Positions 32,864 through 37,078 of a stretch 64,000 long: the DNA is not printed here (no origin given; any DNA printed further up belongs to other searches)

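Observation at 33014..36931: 1305-aa helicase-PLD nuclease-zinc ribbon fusion: candidate single-gene anti-phage defence system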

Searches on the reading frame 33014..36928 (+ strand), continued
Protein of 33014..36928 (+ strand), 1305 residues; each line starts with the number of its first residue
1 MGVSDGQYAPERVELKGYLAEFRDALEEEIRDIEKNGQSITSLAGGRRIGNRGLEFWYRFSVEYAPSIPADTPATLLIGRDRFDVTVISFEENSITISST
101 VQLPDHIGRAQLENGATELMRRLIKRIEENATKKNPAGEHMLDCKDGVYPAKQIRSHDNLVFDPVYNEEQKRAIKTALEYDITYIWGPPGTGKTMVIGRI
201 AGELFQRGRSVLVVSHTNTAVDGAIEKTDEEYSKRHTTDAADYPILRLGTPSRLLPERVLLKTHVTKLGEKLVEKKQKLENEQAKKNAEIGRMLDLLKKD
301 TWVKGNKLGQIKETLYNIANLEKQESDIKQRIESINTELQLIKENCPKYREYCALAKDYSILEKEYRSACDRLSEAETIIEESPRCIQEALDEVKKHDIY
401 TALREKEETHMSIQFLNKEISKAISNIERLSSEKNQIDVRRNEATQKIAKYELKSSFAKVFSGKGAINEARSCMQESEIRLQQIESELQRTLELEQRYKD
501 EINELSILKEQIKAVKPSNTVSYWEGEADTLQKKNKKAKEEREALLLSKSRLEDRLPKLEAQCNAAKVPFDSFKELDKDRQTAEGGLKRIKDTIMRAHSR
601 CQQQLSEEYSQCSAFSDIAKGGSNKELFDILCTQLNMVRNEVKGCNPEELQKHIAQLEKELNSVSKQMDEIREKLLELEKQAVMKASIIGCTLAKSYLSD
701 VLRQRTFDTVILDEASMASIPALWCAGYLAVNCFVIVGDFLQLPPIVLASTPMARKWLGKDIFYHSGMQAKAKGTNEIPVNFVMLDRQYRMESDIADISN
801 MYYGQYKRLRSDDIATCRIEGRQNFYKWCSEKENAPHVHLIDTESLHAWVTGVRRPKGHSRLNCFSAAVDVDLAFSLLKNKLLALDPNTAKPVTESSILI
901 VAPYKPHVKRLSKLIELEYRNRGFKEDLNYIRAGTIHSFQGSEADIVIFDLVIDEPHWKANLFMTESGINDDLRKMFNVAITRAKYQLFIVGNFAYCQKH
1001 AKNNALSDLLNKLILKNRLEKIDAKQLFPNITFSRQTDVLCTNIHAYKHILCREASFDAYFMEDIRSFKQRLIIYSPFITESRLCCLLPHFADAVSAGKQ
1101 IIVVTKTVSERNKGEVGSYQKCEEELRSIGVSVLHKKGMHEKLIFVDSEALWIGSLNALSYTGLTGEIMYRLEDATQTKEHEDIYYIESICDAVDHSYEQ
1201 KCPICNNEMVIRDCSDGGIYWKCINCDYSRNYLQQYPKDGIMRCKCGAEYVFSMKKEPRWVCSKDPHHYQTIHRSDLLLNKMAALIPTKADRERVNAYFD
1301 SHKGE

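Call 36: find_encoding_contigs(protein=P0022, flank=10000, max_places=2)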
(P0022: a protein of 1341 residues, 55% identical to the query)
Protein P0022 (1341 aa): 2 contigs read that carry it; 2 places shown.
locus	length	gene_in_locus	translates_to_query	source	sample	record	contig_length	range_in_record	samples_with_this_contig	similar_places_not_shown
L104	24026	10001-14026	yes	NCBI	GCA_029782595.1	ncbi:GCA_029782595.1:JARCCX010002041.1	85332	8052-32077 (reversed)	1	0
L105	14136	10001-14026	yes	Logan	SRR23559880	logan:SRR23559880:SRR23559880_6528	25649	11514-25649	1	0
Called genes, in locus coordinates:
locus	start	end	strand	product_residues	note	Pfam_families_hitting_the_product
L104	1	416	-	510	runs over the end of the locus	PF12911:OppC_N, PF00528:BPD_transp_1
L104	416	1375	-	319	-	PF19300:BPD_transp_1_N, PF00528:BPD_transp_1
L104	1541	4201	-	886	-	PF00496:SBP_bac_5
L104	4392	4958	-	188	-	-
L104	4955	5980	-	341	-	PF06144:DNA_pol3_delta, PF21694:DNA_pol3_delta_C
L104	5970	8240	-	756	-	PF13567:DUF4131, PF03772:Competence, PF00753:Lactamase_B (weak)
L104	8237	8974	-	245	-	PF00753:Lactamase_B (weak), PF12706:Lactamase_B_2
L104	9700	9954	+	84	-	-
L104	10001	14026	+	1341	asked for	PF04851:ResIII (faint), PF13086:AAA_11, PF13604:AAA_30 (weak), PF01443:Viral_helicase1 (faint), PF13245:AAA_19, PF13087:AAA_12, PF13538:UvrD_C_2 (faint), PF13091:PLDc_2 (weak)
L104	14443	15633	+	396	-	-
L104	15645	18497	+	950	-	PF14903:WG_beta_rep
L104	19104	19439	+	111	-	-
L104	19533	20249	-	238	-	PF01171:ATP_bind_3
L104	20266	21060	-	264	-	-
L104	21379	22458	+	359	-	PF13416:SBP_bac_8 (faint), PF13531:SBP_bac_11 (weak)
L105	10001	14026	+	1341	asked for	PF04851:ResIII (faint), PF13086:AAA_11, PF13604:AAA_30 (weak), PF01443:Viral_helicase1 (faint), PF13245:AAA_19, PF13087:AAA_12, PF13538:UvrD_C_2 (faint), PF13091:PLDc_2 (weak)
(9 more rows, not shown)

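Call 37: find_encoding_contigs(protein=P0024, flank=10000, max_places=3)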
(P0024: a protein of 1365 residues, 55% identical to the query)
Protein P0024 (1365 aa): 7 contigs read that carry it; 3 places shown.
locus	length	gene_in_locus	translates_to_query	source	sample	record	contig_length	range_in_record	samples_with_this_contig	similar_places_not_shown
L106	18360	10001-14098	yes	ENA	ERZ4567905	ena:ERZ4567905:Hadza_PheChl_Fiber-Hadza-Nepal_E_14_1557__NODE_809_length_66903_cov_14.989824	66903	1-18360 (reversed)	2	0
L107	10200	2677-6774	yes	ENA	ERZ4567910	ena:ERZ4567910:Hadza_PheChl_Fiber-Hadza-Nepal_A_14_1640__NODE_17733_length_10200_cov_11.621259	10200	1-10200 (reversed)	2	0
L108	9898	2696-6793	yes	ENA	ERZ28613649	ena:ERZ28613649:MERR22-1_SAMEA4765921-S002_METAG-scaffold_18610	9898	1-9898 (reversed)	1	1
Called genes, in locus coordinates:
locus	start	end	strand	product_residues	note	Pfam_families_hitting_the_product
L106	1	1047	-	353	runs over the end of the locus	PF00512:HisKA, PF02518:HATPase_c, PF14501:HATPase_c_5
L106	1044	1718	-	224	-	PF00072:Response_reg, PF00486:Trans_reg_C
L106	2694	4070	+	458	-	PF01235:Na_Ala_symp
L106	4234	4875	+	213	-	-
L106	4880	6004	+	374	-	PF09992:NAGPA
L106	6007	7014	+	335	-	PF01790:LGT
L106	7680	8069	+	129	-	PF01381:HTH_3, PF13560:HTH_31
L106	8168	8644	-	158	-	PF00293:NUDIX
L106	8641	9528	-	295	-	PF00781:DAGK_cat, PF19279:YegS_C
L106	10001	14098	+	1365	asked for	PF04851:ResIII (weak), PF13086:AAA_11, PF13245:AAA_19 (weak), PF13604:AAA_30 (weak), PF13087:AAA_12, PF13538:UvrD_C_2 (faint), PF13091:PLDc_2 (faint)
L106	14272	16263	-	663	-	PF01121:CoaE, PF02127:Peptidase_M18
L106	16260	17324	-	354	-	PF01300:Sua5_yciO_yrdC, PF03481:Sua5_C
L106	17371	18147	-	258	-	PF00121:TIM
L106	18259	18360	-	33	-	?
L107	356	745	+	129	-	PF01381:HTH_3, PF13560:HTH_31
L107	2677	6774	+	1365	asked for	PF04851:ResIII (weak), PF13086:AAA_11, PF13245:AAA_19 (weak), PF13604:AAA_30 (weak), PF13087:AAA_12, PF13538:UvrD_C_2 (faint), PF13091:PLDc_2 (faint)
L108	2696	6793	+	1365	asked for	PF04851:ResIII (weak), PF13086:AAA_11, PF13245:AAA_19 (weak), PF13604:AAA_30 (weak), PF13087:AAA_12, PF13538:UvrD_C_2 (faint), PF13091:PLDc_2 (faint)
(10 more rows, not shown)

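Call 65: search_protein_families(library=padloc, proteins=[L036:6935-10021:+, L041:10025-13120:+, L039:9911-13045:+, L054:765-4256:+, L068:9959-13162:+, L059:9986-13174:+, L022:9983-14083:+, L073:9998-12529:+, L057:172-2997:+], max_evalue=1e-15)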
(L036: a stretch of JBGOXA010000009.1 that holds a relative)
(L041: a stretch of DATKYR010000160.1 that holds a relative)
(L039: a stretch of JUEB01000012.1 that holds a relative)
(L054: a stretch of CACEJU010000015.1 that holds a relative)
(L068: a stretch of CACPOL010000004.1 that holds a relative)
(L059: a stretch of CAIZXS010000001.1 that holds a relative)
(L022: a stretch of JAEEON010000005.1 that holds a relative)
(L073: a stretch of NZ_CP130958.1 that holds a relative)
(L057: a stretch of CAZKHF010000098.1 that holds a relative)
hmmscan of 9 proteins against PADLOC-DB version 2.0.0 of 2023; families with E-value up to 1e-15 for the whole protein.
L036:6935-10021:+ (1029 aa): 3 families
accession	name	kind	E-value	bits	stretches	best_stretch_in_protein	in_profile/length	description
PDLC03920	MkoA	-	3e-60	202.6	1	159-762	616-1105/1112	-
PDLC03921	MkoA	-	1.4e-42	143.6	1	159-763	1027-1596/1607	-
PDLC03924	MkoC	-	2.4e-39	133.2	1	478-913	671-1107/1136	-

L041:10025-13120:+ (1032 aa): 4 families
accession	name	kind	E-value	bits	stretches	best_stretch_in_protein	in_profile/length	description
PDLC03920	MkoA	-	3.4e-62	209.1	1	154-749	615-1095/1112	-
PDLC03921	MkoA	-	7.8e-48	161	1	149-755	1026-1590/1607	-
PDLC03924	MkoC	-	1.1e-45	154.2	1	556-909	781-1108/1136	-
PDLC05009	PDC-S37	-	2.1e-16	56.9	0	462-509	930-975/1550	-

L039:9911-13045:+ (1045 aa): 3 families
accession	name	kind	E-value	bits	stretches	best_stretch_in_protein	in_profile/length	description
PDLC03920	MkoA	-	2.9e-59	199.4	1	101-768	537-1099/1112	-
PDLC03921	MkoA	-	4.2e-46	155.3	1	194-771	1045-1591/1607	-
PDLC03924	MkoC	-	2.1e-36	123.5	1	653-916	854-1103/1136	-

L054:765-4256:+ (1164 aa): 3 families
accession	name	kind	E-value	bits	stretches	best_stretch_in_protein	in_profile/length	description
PDLC03920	MkoA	-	1.5e-55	187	1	75-894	430-1095/1112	-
PDLC03924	MkoC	-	1.3e-36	124.2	1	611-1048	670-1117/1136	-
PDLC03921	MkoA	-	9e-36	121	1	611-891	1296-1591/1607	-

L068:9959-13162:+ (1068 aa): 4 families
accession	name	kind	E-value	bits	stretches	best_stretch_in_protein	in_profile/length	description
PDLC03920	MkoA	-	1.6e-55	187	1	34-752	493-1094/1112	-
PDLC03924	MkoC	-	9.4e-46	154.4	1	479-927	671-1124/1136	-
PDLC03921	MkoA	-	4.4e-40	135.3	1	119-749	989-1580/1607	-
PDLC05009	PDC-S37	-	1.6e-20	70.6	0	178-448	307-577/1550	-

L059:9986-13174:+ (1063 aa): 3 families
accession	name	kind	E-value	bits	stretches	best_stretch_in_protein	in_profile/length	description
PDLC03920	MkoA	-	1.8e-62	210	1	155-768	613-1099/1112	-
PDLC03921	MkoA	-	1.7e-43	146.7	1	154-770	1026-1590/1607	-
PDLC03924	MkoC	-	3.6e-40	135.9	1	466-929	664-1109/1136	-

L022:9983-14083:+ (1367 aa): 3 families
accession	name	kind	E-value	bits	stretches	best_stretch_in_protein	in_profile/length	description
PDLC03920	MkoA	-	1.6e-56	190.3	1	157-1022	606-1099/1112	-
PDLC03924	MkoC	-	2.5e-45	153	1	905-1178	860-1116/1136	-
PDLC03921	MkoA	-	3.4e-44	149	2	616-1031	1216-1600/1607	-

L073:9998-12529:+ (844 aa): 3 families
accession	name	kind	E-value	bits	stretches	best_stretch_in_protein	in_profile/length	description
PDLC03920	MkoA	-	9.2e-56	187.8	1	165-599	634-1101/1112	-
PDLC03924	MkoC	-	8.2e-37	124.8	1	320-662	669-1031/1136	-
PDLC03921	MkoA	-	3.5e-27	92.6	1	318-601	1293-1592/1607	-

L057:172-2997:+ (942 aa): 3 families
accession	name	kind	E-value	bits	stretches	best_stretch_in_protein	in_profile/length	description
PDLC03920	MkoA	-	1.8e-54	183.5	1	65-642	633-1099/1112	-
PDLC03924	MkoC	-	4.1e-43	145.7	1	357-794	666-1104/1136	-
PDLC03921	MkoA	-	1.3e-41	140.4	1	53-644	1031-1590/1607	-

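Call 73: search_protein_families(library=pfam, alignment_id=A5, max_evalue=0.00001)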
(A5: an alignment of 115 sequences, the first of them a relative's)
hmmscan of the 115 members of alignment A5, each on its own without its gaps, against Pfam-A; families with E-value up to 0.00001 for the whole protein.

A. member 1, L014:359-1090:- (244 aa): 0 families

B. families by the number of members that match (of 115 scanned): 115 families (the first 25 are shown)
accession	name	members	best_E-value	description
PF00005.33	ABC_tran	3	1.7e-33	ABC transporter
PF00302.23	CAT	3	7.8e-12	Chloramphenicol acetyltransferase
PF00580.27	UvrD-helicase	2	1.6e-51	UvrD/REP helicase N-terminal domain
PF14903.11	WG_beta_rep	2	3.8e-45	WG containing repeat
PF00664.28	ABC_membrane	2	4.6e-42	ABC transporter transmembrane region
PF24741.1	AlkZ-rel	2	3.2e-40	AlkZ related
PF02769.27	AIRS_C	2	7.9e-35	AIR synthase related protein, C-terminal domain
PF00239.26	Resolvase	2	4.2e-28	Resolvase, N terminal domain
PF04055.27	Radical_SAM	2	1.5e-26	Radical SAM superfamily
PF00586.29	AIRS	2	4.2e-26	AIR synthase related protein, N-terminal domain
PF07508.19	Recombinase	2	7.6e-23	Recombinase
PF13245.12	AAA_19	2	9.3e-22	AAA domain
PF14287.11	DUF4368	2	2.2e-18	Domain of unknown function (DUF4368)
PF13304.12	AAA_21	2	2.1e-17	AAA domain, putative AbiEii toxin, Type IV TA system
PF13749.12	HATPase_c_4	2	2.4e-17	Putative ATP-dependent DNA helicase recG C-terminal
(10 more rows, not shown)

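Call 74: search_protein_families(library=padloc, alignment_id=A5, max_evalue=1e-10)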
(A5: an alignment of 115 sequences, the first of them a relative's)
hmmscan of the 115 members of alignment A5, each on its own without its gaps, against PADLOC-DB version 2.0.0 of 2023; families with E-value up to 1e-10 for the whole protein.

A. member 1, L014:359-1090:- (244 aa): 0 families

B. families by the number of members that match (of 115 scanned): 201 families (the first 25 are shown)
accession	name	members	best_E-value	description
PDLC04135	mad3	4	5.6e-29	mads_3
PDLC00131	GajB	2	1.1e-179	UrvD helicase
PDLC00146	GajB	2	4.4e-164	UrvD helicase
PDLC00147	GajB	2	1.5e-95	UrvD helicase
PDLC00126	GajB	2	3.6e-78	UrvD helicase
PDLC00117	GajB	2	3.6e-48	UrvD helicase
PDLC03802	RTasHel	2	1.3e-47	DRT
PDLC00114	GajB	2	1.1e-42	UrvD helicase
PDLC00132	GajB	2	2.1e-42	UrvD helicase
PDLC00138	GajB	2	1.9e-41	UrvD helicase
PDLC00129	GajB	2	1.3e-38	UrvD helicase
PDLC00103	GajB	2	3e-35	UrvD helicase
PDLC00119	GajB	2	1.4e-34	UrvD helicase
PDLC00127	GajB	2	6.7e-33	UrvD helicase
PDLC00122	GajB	2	3.8e-31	UrvD helicase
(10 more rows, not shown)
